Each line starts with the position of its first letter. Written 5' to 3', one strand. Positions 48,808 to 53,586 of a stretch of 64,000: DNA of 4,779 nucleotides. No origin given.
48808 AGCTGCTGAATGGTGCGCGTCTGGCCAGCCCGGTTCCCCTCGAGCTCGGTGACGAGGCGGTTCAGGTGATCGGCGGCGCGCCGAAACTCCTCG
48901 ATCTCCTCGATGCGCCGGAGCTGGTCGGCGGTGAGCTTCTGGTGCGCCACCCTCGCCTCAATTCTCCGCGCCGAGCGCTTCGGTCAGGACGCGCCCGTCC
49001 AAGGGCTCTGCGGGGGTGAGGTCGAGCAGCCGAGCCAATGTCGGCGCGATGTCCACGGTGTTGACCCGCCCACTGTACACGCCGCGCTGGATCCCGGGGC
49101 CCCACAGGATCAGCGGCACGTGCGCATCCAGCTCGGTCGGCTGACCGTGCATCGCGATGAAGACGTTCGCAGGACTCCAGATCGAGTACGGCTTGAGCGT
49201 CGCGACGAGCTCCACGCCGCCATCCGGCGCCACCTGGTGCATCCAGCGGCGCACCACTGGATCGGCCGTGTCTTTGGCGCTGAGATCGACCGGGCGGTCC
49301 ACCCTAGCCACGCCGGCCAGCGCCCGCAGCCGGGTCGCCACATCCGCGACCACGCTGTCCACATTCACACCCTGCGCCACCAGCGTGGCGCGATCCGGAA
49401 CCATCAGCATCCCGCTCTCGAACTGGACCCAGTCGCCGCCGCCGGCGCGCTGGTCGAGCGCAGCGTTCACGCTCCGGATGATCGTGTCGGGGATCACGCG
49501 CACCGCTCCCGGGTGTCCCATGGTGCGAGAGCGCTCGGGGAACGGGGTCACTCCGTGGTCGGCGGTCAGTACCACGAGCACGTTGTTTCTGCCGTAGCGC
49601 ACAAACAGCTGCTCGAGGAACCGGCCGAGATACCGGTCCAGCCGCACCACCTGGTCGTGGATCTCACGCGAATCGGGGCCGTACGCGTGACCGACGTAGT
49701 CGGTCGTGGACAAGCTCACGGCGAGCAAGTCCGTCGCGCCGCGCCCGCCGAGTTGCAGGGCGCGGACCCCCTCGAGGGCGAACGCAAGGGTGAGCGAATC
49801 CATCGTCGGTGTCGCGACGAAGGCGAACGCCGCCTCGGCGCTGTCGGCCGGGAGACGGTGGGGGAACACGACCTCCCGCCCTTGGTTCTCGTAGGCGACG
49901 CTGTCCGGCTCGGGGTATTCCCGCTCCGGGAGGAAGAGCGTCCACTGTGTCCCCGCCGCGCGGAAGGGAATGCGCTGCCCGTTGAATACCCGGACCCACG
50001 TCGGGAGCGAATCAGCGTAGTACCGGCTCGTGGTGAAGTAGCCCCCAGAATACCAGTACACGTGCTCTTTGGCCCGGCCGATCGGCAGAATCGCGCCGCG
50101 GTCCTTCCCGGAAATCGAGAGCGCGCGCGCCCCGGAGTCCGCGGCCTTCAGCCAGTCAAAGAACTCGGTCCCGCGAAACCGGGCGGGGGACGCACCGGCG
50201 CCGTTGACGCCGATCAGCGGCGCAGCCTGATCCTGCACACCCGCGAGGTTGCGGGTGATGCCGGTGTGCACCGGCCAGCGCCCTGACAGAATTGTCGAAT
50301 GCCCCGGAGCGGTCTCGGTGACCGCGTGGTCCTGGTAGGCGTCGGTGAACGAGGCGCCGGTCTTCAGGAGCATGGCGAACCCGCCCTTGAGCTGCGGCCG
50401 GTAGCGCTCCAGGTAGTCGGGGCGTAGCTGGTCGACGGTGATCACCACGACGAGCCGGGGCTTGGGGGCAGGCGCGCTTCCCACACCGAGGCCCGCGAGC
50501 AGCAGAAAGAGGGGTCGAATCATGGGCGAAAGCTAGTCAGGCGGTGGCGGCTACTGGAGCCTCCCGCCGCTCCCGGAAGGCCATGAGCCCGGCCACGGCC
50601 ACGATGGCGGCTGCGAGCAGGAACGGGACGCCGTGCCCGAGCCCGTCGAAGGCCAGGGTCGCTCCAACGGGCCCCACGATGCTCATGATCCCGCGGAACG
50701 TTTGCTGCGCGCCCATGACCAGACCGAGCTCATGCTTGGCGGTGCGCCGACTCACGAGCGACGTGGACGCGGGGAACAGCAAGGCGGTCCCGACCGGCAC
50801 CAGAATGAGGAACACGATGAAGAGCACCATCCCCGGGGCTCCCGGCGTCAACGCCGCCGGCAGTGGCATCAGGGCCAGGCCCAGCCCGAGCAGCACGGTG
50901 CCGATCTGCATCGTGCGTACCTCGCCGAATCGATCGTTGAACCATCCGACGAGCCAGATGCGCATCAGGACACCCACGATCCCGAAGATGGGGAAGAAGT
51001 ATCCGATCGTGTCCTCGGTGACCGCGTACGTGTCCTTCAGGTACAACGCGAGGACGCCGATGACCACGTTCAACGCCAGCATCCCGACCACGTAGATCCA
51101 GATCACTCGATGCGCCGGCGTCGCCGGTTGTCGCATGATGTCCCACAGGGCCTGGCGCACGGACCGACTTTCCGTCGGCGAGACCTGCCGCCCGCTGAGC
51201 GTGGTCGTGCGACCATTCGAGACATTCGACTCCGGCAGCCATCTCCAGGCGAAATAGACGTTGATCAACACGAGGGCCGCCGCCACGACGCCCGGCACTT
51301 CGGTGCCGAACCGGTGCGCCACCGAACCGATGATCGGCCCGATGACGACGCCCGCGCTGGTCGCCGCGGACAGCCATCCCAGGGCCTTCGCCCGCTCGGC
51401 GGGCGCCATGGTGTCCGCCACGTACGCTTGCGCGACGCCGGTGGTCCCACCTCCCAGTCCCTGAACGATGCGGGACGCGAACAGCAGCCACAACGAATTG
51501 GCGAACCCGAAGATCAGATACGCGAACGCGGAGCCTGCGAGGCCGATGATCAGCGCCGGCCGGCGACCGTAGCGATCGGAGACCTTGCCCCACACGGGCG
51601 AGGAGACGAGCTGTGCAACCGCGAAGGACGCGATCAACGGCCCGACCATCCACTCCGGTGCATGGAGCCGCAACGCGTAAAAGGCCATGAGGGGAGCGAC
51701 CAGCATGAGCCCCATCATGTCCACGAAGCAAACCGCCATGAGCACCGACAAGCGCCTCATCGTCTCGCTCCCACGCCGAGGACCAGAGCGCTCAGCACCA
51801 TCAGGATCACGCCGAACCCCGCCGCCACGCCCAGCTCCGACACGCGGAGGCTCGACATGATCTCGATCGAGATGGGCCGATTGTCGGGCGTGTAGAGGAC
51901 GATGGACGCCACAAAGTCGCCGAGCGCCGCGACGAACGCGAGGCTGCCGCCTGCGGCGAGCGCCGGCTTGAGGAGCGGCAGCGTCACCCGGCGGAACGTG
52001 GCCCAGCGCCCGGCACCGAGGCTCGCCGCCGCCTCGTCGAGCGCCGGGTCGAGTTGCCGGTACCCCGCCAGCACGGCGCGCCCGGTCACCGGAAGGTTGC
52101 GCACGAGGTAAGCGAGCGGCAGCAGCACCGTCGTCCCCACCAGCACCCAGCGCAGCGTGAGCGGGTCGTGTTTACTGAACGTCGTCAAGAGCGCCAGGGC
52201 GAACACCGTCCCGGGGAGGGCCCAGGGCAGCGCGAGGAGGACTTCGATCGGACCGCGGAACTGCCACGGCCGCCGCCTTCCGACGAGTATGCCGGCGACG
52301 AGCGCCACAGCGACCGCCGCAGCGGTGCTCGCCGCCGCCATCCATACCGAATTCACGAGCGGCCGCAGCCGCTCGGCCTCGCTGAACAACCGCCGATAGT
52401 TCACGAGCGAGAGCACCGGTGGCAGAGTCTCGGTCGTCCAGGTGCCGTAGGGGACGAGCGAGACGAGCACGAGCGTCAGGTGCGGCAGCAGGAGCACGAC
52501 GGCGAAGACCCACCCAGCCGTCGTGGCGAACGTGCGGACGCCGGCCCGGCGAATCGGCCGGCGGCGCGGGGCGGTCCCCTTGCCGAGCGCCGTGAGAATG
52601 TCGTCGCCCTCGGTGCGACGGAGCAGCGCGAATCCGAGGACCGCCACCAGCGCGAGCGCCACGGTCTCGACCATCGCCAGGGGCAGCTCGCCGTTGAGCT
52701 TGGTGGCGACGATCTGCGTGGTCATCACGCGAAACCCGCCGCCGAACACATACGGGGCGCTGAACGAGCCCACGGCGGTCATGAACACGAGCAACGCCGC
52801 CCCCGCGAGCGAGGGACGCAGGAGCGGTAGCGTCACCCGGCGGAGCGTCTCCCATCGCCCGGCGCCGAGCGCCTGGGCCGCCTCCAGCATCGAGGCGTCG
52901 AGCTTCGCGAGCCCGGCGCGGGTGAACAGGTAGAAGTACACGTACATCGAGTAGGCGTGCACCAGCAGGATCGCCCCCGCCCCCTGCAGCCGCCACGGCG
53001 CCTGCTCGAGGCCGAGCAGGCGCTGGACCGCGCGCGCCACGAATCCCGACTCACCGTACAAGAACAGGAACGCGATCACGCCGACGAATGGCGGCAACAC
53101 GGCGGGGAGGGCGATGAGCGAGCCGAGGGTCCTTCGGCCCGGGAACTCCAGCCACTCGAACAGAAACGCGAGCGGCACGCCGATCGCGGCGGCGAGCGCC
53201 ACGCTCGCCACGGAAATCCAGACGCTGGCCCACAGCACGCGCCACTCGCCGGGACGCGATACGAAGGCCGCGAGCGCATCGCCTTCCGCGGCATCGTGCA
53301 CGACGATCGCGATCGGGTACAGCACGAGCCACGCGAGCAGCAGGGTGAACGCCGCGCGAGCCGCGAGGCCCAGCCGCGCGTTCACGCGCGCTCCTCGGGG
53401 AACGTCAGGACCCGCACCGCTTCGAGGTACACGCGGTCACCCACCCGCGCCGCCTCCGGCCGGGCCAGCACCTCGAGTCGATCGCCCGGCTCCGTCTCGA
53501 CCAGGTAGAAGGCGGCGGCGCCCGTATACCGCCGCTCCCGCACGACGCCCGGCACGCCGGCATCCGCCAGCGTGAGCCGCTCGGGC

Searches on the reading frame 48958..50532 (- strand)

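Call 41: search_protein_families(library=pfam, proteins=[window:48958-50532:-], max_evalue=0.00001)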
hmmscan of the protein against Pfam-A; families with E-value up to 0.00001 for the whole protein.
window:48958-50532:- (524 aa): 2 families
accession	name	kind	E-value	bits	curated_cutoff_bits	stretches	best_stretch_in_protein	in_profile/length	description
PF01663.27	Phosphodiest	-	1.3e-33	117.4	23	1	28-336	1-228/342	Type I phosphodiesterase / nucleotide pyrophosphatase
PF00884.28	Sulfatase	-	3.9e-10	40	25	0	466-504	261-300/301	Sulfatase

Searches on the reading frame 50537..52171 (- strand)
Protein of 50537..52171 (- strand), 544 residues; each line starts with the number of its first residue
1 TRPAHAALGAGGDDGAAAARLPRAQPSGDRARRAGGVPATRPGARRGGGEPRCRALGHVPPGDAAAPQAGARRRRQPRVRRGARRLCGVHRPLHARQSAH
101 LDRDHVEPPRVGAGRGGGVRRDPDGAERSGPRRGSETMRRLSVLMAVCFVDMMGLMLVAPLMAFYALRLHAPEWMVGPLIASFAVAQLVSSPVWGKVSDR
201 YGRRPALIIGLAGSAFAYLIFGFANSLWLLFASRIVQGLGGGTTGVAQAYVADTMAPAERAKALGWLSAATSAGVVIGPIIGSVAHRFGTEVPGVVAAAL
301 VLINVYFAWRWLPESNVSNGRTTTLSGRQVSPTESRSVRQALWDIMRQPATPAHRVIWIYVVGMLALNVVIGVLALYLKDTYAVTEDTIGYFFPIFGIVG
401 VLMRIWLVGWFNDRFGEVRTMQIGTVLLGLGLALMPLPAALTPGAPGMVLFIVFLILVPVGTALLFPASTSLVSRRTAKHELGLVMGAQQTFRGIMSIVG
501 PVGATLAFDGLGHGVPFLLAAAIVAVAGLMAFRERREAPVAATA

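Call 41: search_protein_families(library=pfam, proteins=[window:50537-52171:-], max_evalue=0.00001)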
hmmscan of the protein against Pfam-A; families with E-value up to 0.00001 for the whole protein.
window:50537-52171:- (544 aa): 4 families
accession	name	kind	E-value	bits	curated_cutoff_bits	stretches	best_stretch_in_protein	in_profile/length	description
PF07690.21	MFS_1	-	1.6e-54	185.6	33.4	2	145-406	2-257/347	Major Facilitator Superfamily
PF13347.12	MFS_2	-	3.7e-11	42.7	27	1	263-475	144-341/427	MFS/sugar transport protein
PF00083.30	Sugar_tr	-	1e-09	38.3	22.3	1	177-526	49-428/452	Sugar (and other) transporter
PF12832.13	MFS_1_like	-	6.9e-09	35.7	25.2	1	139-284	210-360/373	MFS_1 like family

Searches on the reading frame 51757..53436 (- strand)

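Call 41: search_protein_families(library=pfam, proteins=[window:51757-53436:-], max_evalue=0.00001)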
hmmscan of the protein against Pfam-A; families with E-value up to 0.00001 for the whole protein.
window:51757-53436:- (559 aa): 1 family
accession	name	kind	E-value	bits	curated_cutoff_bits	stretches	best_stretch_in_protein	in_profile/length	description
PF00528.27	BPD_transp_1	-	4.4e-28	98.7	26.4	2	86-269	1-168/184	Binding-protein-dependent transport system inner membrane component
